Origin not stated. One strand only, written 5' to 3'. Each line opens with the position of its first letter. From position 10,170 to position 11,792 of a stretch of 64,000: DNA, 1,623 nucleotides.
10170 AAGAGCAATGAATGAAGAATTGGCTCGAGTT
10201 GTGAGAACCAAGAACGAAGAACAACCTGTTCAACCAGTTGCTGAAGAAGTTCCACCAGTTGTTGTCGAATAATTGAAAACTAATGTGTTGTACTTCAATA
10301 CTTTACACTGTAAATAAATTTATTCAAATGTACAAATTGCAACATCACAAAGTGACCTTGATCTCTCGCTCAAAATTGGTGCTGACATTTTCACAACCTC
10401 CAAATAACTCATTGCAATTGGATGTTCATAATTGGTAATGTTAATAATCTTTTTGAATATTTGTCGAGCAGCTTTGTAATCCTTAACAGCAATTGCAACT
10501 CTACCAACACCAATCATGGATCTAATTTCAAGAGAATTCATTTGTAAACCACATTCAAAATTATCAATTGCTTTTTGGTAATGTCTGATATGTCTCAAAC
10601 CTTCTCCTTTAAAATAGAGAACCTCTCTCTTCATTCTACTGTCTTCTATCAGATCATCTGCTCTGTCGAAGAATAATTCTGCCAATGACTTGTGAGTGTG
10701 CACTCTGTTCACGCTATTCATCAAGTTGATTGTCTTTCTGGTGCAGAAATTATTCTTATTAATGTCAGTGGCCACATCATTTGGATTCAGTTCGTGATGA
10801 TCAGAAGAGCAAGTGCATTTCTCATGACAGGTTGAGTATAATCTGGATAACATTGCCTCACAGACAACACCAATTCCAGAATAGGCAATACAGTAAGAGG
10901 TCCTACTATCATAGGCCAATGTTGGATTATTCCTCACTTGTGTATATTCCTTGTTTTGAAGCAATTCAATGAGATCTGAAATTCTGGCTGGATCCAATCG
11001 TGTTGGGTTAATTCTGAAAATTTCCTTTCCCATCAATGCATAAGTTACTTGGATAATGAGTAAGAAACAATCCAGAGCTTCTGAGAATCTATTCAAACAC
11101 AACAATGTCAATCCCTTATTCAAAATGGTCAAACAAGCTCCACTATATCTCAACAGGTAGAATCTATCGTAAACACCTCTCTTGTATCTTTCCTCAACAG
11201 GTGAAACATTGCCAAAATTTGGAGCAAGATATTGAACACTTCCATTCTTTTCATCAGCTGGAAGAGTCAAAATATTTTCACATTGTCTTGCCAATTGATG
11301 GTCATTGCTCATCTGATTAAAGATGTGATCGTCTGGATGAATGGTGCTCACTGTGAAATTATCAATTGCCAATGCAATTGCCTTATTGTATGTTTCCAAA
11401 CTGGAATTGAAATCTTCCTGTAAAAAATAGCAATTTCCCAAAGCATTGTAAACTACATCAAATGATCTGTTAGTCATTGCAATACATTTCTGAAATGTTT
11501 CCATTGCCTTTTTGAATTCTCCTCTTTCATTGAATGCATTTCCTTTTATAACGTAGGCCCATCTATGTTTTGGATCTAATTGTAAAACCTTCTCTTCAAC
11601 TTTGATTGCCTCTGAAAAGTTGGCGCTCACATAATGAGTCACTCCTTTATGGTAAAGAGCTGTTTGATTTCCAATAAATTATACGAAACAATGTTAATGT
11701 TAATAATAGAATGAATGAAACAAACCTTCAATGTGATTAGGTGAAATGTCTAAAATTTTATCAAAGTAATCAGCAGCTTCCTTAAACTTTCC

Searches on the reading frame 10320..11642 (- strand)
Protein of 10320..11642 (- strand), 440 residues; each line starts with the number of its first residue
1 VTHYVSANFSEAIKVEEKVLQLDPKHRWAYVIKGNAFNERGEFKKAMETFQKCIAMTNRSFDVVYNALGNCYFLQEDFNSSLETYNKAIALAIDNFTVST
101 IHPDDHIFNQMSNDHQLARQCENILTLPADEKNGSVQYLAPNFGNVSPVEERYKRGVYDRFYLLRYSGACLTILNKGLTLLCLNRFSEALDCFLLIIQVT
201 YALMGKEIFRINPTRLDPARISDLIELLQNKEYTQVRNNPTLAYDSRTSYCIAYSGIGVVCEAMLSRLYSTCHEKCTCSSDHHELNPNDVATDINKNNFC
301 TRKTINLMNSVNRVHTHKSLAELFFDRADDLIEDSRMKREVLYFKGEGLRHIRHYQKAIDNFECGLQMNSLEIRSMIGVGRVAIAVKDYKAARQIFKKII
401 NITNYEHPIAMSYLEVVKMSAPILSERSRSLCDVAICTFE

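Call 17: search_protein_families(library=pfam, proteins=[window:10320-11642:-], max_evalue=0.001)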
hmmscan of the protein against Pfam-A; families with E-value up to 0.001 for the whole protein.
window:10320-11642:- (440 aa): 14 families
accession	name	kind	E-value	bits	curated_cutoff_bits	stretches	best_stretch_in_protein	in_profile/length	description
PF07719.23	TPR_2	-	4.3e-18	64.3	27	1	64-94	3-33/34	Tetratricopeptide repeat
PF00515.34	TPR_1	-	9.7e-18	63.6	27.8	1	64-92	3-31/34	Tetratricopeptide repeat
PF13424.12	TPR_12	-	2.6e-13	50.4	30.1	0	64-92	47-75/77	Tetratricopeptide repeat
PF13181.12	TPR_8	-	8.5e-13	47.8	25.7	0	64-91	3-30/34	Tetratricopeptide repeat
PF13414.12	TPR_11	-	2.9e-09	36.9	26.8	0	34-72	1-38/42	TPR repeat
PF14559.12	TPR_19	-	6.2e-07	30.1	25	0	8-51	6-49/68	Tetratricopeptide repeat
PF12895.13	ANAPC3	-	9.2e-07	29.5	27.2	0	8-58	4-53/82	Anaphase-promoting complex, cyclosome, subunit 3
PF13432.12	TPR_16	-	3.1e-05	24.7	32.7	0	6-52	10-56/65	Tetratricopeptide repeat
PF13374.12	TPR_10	-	3.1e-05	24.3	27.5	0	34-60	9-35/42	Tetratricopeptide repeat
PF13428.12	TPR_14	-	4.3e-05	24.2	23.5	0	28-63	2-37/44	Tetratricopeptide repeat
PF13174.12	TPR_6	-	7.2e-05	23.6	26.3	0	29-54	2-27/33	Tetratricopeptide repeat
PF13176.12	TPR_7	-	0.0001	22.6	27.9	0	33-58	5-30/36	Tetratricopeptide repeat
PF23914.1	TPR_CcmH_CycH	-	0.00011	22.5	42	0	379-420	56-97/158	Cytochrome c-type biogenesis protein H TPR domain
PF18768.7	RNPP_C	-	0.00014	21.9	26.5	0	36-95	88-154/213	RNPP family C-terminal domain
